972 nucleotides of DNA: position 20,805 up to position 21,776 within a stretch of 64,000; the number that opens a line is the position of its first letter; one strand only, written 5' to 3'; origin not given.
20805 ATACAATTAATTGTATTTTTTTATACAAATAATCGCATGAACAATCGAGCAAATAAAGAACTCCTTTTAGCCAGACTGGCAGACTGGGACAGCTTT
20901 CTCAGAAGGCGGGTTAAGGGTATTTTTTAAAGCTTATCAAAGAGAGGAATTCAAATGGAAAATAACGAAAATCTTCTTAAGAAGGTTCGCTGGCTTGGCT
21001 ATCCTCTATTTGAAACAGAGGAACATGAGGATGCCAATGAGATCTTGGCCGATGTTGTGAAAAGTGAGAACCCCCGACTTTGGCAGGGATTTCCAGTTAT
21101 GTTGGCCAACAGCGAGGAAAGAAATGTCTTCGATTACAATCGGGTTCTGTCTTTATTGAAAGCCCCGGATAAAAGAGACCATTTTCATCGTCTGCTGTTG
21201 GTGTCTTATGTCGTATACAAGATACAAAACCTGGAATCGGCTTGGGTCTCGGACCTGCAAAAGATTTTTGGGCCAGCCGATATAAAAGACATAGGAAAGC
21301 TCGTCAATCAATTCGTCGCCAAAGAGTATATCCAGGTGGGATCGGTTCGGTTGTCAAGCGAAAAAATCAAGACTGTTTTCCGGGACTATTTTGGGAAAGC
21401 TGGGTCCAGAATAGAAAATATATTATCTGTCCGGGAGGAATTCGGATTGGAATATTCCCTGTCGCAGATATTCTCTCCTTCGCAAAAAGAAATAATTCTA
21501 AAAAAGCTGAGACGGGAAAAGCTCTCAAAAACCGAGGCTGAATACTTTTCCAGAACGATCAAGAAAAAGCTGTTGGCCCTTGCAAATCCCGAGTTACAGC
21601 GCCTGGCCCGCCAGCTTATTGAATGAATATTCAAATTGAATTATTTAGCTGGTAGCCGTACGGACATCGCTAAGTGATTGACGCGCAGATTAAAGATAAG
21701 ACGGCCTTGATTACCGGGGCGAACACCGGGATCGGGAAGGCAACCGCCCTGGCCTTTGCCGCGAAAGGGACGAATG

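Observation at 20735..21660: AT-rich islet with an orphan 223-aa gene under a promoter occluded by SOS-box-like palindromes, divergent from lexA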

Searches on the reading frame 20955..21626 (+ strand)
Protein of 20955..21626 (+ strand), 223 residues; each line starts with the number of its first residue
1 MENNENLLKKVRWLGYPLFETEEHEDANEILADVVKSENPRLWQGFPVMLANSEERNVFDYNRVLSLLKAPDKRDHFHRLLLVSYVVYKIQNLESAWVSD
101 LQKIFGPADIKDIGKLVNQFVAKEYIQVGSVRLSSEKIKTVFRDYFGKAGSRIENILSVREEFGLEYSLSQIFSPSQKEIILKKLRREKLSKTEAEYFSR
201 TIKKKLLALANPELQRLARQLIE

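Call 8: search_protein_families(library=pfam, proteins=[window:20955-21626:+], max_evalue=0.01)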
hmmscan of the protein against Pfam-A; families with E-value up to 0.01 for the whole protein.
window:20955-21626:+ (223 aa): 0 families

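Call 9: search_protein_families(library=ncbifam, proteins=[window:20955-21626:+], max_evalue=0.1)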
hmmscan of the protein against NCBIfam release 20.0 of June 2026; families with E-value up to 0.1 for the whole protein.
window:20955-21626:+ (223 aa): 1 family
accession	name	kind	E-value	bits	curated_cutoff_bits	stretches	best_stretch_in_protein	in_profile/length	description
TIGR00291.1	RNA_SBDS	equivalog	0.0094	15.4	126.55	1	71-137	33-91/231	ribosome assembly factor SBDS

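Call 10: search_protein_families(library=phrogs, proteins=[window:20955-21626:+], max_evalue=1)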
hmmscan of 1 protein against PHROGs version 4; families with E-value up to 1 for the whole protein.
window:20955-21626:+ (223 aa): 1 family
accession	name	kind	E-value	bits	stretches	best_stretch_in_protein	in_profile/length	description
phrog_36884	-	unknown function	0.086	13.8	1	75-88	23-36/36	-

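Call 11: search_protein_families(library=padloc, proteins=[window:20955-21626:+], max_evalue=1)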
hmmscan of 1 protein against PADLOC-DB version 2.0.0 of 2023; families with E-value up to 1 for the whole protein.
window:20955-21626:+ (223 aa): 0 families
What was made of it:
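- On NTase toxin-antitoxin systems (AbiE / MenAT type): The partner has no hit in Pfam, NCBIfam or PADLOC (calls 8, 9, 11).
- Tried and rejected: Family scans of the 223-aa protein against Pfam, NCBIfam, PHROGs and PADLOC found nothing significant (calls 8-11).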

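Call 12: find_homologous_proteins(query=window:20955-21623:+, max_evalue=0.001)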
Query window:20955-21623:+ (223 aa): 251 proteins with E <= 0.001 among 1099 candidates; the best 120 are listed.
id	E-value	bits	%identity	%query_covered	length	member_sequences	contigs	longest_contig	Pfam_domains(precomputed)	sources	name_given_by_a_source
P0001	7.8e-139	478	100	100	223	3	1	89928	-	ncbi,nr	ncbi:MAG TPA: hypothetical protein VMW46_02350 [Candidatus Desulfaltia sp.]|nr:hypothetical protein 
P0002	9.7e-123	426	88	100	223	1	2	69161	-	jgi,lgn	jgi:hypothetical protein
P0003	3.1e-122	424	87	100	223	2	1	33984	-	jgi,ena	-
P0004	1.2e-120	419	87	100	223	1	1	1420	-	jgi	-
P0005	4.6e-120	417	87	100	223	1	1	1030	-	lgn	-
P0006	1.1e-118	412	85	100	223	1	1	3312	-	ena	-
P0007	1.2e-118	412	84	100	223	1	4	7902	-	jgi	jgi:hypothetical protein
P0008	2.7e-118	411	86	100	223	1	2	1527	-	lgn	-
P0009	1.9e-117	408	85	100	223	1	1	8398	-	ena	-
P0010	1.4e-114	399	85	100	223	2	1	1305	-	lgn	-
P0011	2.6e-113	395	82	100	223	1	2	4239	-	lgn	-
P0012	6.5e-113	394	82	100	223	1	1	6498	-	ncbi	-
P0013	6.6e-111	387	79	100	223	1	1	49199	-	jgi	jgi:hypothetical protein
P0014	2.6e-110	385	81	100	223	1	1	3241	-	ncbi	-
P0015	4.4e-110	384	81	100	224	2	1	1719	-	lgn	-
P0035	4.9e-64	234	52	98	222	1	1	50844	-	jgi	jgi:hypothetical protein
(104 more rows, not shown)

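Call 14: find_encoding_contigs(protein=P0002, flank=6000, max_places=3)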
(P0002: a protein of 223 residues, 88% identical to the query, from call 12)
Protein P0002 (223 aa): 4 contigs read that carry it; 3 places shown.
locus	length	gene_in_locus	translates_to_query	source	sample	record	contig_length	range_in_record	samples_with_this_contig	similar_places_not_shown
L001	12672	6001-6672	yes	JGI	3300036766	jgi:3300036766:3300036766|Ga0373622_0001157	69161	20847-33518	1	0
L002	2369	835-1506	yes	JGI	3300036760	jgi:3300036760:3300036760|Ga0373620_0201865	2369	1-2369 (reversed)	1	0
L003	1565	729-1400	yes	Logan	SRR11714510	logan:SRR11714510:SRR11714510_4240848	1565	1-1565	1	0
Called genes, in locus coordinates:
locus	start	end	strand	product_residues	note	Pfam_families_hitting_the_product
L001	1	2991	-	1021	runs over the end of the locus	PF02811:PHP, PF07733:DNA_pol3_alpha, PF17657:DNA_pol3_finger, PF14579:HHH_6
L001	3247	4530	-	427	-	PF00817:IMS, PF21999:IMS_HHH_1 (faint), PF11799:IMS_C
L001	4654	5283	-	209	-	PF01726:LexA_DNA_bind, PF00717:Peptidase_S24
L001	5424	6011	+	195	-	PF19502:DUF6036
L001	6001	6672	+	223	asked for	-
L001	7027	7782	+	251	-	PF02596:DUF169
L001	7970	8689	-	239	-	PF00106:adh_short, PF13561:adh_short_C2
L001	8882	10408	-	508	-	PF00221:Lyase_aromatic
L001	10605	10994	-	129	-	-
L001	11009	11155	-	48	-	-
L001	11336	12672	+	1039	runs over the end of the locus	PF13116:YhdP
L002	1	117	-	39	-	?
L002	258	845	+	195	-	PF19502:DUF6036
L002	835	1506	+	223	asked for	-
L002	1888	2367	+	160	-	?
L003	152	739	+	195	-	PF19502:DUF6036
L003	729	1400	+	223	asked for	-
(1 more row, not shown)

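Call 15: find_encoding_contigs(protein=P0013, flank=6000, max_places=2)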
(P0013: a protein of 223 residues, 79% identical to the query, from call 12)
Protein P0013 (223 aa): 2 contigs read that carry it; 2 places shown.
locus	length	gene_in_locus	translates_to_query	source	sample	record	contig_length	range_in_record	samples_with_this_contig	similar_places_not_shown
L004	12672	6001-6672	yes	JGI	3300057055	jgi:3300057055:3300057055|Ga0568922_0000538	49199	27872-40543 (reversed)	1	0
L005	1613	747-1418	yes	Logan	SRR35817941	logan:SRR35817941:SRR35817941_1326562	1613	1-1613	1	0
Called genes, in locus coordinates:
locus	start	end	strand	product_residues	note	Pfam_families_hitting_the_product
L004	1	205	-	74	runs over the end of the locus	PF15919:HicB_lk_antitox (weak)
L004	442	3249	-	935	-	PF02811:PHP, PF07733:DNA_pol3_alpha, PF17657:DNA_pol3_finger, PF14579:HHH_6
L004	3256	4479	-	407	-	PF00817:IMS, PF21999:IMS_HHH_1 (faint), PF11799:IMS_C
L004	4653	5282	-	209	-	PF01726:LexA_DNA_bind, PF00717:Peptidase_S24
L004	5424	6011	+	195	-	PF19502:DUF6036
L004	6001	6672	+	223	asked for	-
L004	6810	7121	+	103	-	PF17170:DUF5128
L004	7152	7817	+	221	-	-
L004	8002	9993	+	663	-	PF00069:Pkinase, PF07714:PK_Tyr_Ser-Thr, PF01636:APH (faint), PF03109:ABC1 (weak)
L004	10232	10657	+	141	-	-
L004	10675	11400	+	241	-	PF02596:DUF169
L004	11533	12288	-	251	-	PF00106:adh_short, PF13561:adh_short_C2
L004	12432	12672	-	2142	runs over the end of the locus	PF05359:DUF748, PF27051:TamB_N (weak), PF13116:YhdP (weak), PF04357:TamB, PF07244:POTRA, PF08479:POTRA_2 (faint), PF07244:POTRA, PF01103:Omp85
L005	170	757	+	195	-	PF19502:DUF6036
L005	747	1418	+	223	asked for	-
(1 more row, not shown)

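Call 16: find_encoding_contigs(protein=P0035, flank=6000, max_places=2)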
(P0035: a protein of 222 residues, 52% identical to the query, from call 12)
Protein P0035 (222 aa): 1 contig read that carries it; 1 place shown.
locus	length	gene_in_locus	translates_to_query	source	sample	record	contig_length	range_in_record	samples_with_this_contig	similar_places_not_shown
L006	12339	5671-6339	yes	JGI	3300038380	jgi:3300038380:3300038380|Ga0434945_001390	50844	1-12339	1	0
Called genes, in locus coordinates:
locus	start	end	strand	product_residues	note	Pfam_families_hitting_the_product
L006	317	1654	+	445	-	PF13701:DDE_Tnp_1_4, PF01609:DDE_Tnp_1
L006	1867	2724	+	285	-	-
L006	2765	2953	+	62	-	-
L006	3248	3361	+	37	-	-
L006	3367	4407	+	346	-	PF17761:DUF1016_N, PF06250:YhcG_C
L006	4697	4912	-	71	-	-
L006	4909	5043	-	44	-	-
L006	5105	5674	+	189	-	PF19502:DUF6036 (faint)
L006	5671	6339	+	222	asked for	-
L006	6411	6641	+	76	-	PF10543:ORF6N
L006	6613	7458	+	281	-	-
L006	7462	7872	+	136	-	PF13413:HTH_25 (weak)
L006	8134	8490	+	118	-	PF12840:HTH_20 (weak), PF01022:HTH_5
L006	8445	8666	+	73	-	-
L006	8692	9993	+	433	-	PF03773:ArsP_1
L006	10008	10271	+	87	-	-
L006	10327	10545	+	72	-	PF09723:Zn_ribbon_8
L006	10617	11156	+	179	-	PF01451:LMWPc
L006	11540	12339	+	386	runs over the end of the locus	PF13173:AAA_14, PF13635:DUF4143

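Call 23: search_protein_families(library=pfam, proteins=[L001:5424-6008:+, L006:5105-5671:+, L006:6411-6641:+, L006:6613-7458:+], max_evalue=0.1)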
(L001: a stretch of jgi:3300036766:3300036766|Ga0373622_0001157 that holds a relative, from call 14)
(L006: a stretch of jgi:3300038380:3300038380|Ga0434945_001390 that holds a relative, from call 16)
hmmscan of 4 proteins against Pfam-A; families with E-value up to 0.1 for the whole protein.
L001:5424-6008:+ (195 aa): 1 family
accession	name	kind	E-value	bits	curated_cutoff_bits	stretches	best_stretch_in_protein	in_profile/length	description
PF19502.5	DUF6036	-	3.2e-09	37.2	23.6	1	23-181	18-153/164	Nucleotidyltransferase of unknown function (DUF6036)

L006:5105-5671:+ (189 aa): 2 families
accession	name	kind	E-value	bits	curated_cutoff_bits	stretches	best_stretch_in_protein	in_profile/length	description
PF19502.5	DUF6036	-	1.7e-07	31.6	23.6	1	116-181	88-153/164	Nucleotidyltransferase of unknown function (DUF6036)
PF04229.20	GrpB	-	0.051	14.2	25.5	0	30-77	32-78/159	GrpB protein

L006:6411-6641:+ (76 aa): 1 family
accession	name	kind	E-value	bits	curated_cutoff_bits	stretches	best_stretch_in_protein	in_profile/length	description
PF10543.14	ORF6N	-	1.5e-24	86.5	27.8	1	1-75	12-80/86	ORF6N domain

L006:6613-7458:+ (281 aa): 1 family
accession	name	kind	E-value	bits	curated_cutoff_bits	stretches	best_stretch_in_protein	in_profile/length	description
PF04434.22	SWIM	-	3e-05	23.9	19.6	1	76-110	1-36/38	SWIM zinc finger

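Call 24: search_protein_families(library=padloc, proteins=[L001:5424-6008:+, L006:5105-5671:+], max_evalue=1)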
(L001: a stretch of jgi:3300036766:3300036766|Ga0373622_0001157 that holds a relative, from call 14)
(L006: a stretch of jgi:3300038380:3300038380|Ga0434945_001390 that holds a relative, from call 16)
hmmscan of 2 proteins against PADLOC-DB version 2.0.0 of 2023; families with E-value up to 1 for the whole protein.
L001:5424-6008:+ (195 aa): 1 family
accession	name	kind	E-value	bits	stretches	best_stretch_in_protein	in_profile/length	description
PDLC02298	AbiEii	-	0.0059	14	1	19-83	20-85/220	AbiEii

L006:5105-5671:+ (189 aa): 0 families
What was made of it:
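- On NTase toxin-antitoxin systems (AbiE / MenAT type): The PADLOC AbiEii hit is E 0.006 over the core only (calls 23, 24).
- Closest known: AbiE. Same: There is a weak PADLOC AbiEii hit to the NTase core (E 0.006, call 24).
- The NTase is not a DUF1814/AbiEii member by sequence (Pfam assigns DUF6036; PADLOC AbiEii E = 0.006 only; calls 23, 24).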

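Call 25: find_related_loci(query=A2, collection=genome_contigs, flank=5000)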
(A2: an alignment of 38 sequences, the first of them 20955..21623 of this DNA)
Query A2 (223 aa) in genome_contigs; peptide patterns used: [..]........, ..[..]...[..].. (x = any residue, [..] = any of these).
338 stretches matched a pattern; 273 encode a relative of the query (tblastn E <= 1e-3); the best 80 are kept; 80 distinct loci.
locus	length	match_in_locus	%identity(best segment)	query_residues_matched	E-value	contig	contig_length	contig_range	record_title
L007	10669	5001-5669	83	1-223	2e-123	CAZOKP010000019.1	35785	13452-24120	MAG TPA_asm: uncultured Eubacteriales bacterium isolate binchicken_co189_413 genome assembly, contig: NODE_854_length_35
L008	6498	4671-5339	82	1-223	1e-121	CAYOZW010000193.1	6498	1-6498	MAG TPA_asm: uncultured Eubacteriales bacterium isolate binchicken_co81_511 genome assembly, contig: NODE_21688_length_6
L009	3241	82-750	81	1-223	2e-122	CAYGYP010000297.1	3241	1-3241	MAG TPA_asm: uncultured Candidatus Bathyarchaeia archaeon isolate ERP119294_co3_318 genome assembly, contig: NODE_42649_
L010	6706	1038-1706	74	1-223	5e-110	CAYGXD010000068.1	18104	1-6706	MAG TPA_asm: uncultured Eubacteriales bacterium isolate ERP119294_co1_437 genome assembly, contig: NODE_3864_length_1810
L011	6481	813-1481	57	1-223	3e-79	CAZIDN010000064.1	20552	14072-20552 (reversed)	MAG TPA_asm: uncultured Eubacteriales bacterium isolate binchicken_co376_288 genome assembly, contig: NODE_2414_length_2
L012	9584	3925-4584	51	4-223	1e-66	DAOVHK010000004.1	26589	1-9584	MAG TPA_asm: Clostridia bacterium isolate CSMAG_1339 CSMAG_1339_k141_3306617_length_26589_cov_13.9856, whole genome shot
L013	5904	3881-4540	47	4-223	3e-66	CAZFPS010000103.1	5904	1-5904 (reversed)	MAG TPA_asm: uncultured Planctomycetia bacterium isolate SRP256446_co1_195 genome assembly, contig: NODE_9344_length_590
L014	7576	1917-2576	48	4-223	8e-66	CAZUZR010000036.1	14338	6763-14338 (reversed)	MAG TPA_asm: uncultured Planctomycetia bacterium isolate binchicken_co266_232 genome assembly, contig: NODE_7197_length_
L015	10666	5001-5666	46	1-223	2e-65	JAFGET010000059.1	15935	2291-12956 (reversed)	MAG: Candidatus Omnitrophota bacterium isolate Zod_Metabat.1253 k87_4508454, whole genome shotgun sequence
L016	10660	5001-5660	48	4-223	3e-64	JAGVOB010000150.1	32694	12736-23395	MAG: Candidatus Omnitrophota bacterium isolate DeMMO3_15 c_000000081952, whole genome shotgun sequence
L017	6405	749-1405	48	5-223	5e-64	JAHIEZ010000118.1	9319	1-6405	MAG: Patescibacteria group bacterium isolate KR11_0.1_MetaG.mb.53 KR11_0.1_MetaG.mb.53_k141_1274528, whole genome shotgu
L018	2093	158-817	46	4-223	5e-65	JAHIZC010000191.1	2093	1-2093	MAG: Candidatus Omnitrophota bacterium isolate Modern_marine.mb.16 Modern_marine.mb.16_k141_2088577, whole genome shotgu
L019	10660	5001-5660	47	1-221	2e-63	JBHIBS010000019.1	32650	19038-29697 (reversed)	MAG: bacterium isolate K_1_bin.22 NODE_163_length_32650_cov_12.792882, whole genome shotgun sequence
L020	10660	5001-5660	47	4-223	2e-63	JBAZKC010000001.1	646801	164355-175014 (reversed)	MAG: Candidatus Omnitrophota bacterium isolate SO_2017_LW4_134 scaffold_32_c1_LW137-91_2017, whole genome shotgun sequen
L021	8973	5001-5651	48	7-223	1e-63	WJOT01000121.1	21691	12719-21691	MAG: Clostridia bacterium isolate 1244-F3-H4-B3 F3H4_C99, whole genome shotgun sequence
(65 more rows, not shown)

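Call 31: predict_structure(alignment_id=A2)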
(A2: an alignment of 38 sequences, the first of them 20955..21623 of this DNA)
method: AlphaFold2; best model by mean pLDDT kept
length: 223 residues; sequences in the alignment: 38
mean_pLDDT: 77.0   pTM: 0.64
mean pLDDT of the five models: 77.0, 76.8, 75.1, 74.7, 69.7
residues with pLDDT >= 90: 47; 70-90: 113; 50-70: 44; < 50: 19
segments of 3 or more residues with pLDDT < 50: 1-11, 149-154
pLDDT, mean of each block of 10 residues (from residue 1): 40 56 69 89 90 82 92 94 91 73 83 89 91 91 65 52 69 80 78 86 75 64 56
secondary structure, 60 per line:
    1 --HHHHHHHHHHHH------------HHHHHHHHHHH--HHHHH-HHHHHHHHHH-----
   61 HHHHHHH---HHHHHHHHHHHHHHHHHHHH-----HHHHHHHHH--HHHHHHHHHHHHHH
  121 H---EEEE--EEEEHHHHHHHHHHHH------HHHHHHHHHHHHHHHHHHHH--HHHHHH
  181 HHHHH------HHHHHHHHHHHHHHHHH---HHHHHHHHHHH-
elements in order: H3-14 H27-37 H40-44 H46-55 H61-67 H71-90 H96-104 H107-121 E125-128 E131-134 H135-146 H153-172 H175-185 H192-208 H212-222

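Call 34: search_solved_structures(query=A2, max_evalue=10)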
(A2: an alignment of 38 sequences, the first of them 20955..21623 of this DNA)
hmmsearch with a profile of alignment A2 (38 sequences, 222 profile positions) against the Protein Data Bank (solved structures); distinct sequences matched with E-value up to 10: 3.
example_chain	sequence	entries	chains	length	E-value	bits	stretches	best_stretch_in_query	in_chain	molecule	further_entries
3fxd_A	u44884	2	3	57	0.21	14.5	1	172-216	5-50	Protein IcmQ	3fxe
8dq5_A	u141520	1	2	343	0.25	14.3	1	58-152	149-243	Ribonucleoside-diphosphate reductase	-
4jb7_A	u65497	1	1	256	1.3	11.9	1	26-62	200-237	Accessory colonization factor AcfC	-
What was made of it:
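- Tried and rejected: A PDB sequence search with the family profile found nothing below E 0.2 (call 34).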

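Call 39: find_related_loci(query=A2, collection=viral_contigs, flank=6000)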
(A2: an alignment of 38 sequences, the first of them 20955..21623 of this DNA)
Query A2 (223 aa) in viral_contigs; peptide patterns used: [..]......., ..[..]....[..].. (x = any residue, [..] = any of these).
74 stretches matched a pattern; 1 encode a relative of the query (tblastn E <= 1e-3); 1 distinct loci.
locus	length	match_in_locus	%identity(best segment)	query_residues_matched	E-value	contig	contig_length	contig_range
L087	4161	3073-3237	56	165-219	5e-13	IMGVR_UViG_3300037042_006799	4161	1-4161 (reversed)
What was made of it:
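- Tried and rejected: IMG/VR gave one partial hit, L087 (call 39).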

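Call 41: find_related_loci(query=A4, collection=metagenome_contigs, flank=3000)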
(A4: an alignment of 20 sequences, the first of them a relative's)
Query A4 (195 aa) in metagenome_contigs; peptide patterns used: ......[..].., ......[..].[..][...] (x = any residue, [..] = any of these).
599 stretches matched a pattern (row limit reached: there are more); 560 encode a relative of the query (tblastn E <= 1e-3); the best 80 are kept; 80 distinct loci.
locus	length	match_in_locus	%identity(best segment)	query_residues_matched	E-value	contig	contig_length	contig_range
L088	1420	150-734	77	1-195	7e-113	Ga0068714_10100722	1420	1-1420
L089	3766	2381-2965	77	1-195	2e-104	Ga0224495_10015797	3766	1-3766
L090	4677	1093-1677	76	1-195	2e-101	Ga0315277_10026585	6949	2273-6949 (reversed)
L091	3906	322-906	75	1-195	2e-96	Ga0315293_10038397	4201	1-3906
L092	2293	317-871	65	4-188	2e-84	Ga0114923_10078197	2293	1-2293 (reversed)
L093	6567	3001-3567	63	1-189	1e-81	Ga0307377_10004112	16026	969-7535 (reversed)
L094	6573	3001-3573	64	1-191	9e-82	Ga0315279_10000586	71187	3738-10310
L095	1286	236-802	65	1-189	1e-86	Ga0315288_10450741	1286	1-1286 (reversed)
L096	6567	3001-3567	62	1-189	1e-80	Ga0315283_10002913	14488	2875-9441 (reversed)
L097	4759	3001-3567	64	1-189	1e-80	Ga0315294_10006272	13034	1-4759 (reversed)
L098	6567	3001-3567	65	1-189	9e-81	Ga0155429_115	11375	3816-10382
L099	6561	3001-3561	64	4-193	4e-80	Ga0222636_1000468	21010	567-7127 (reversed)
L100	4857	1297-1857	64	4-193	4e-80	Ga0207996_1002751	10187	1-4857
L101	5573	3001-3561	64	4-193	4e-80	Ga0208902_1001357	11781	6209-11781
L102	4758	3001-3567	63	1-189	2e-79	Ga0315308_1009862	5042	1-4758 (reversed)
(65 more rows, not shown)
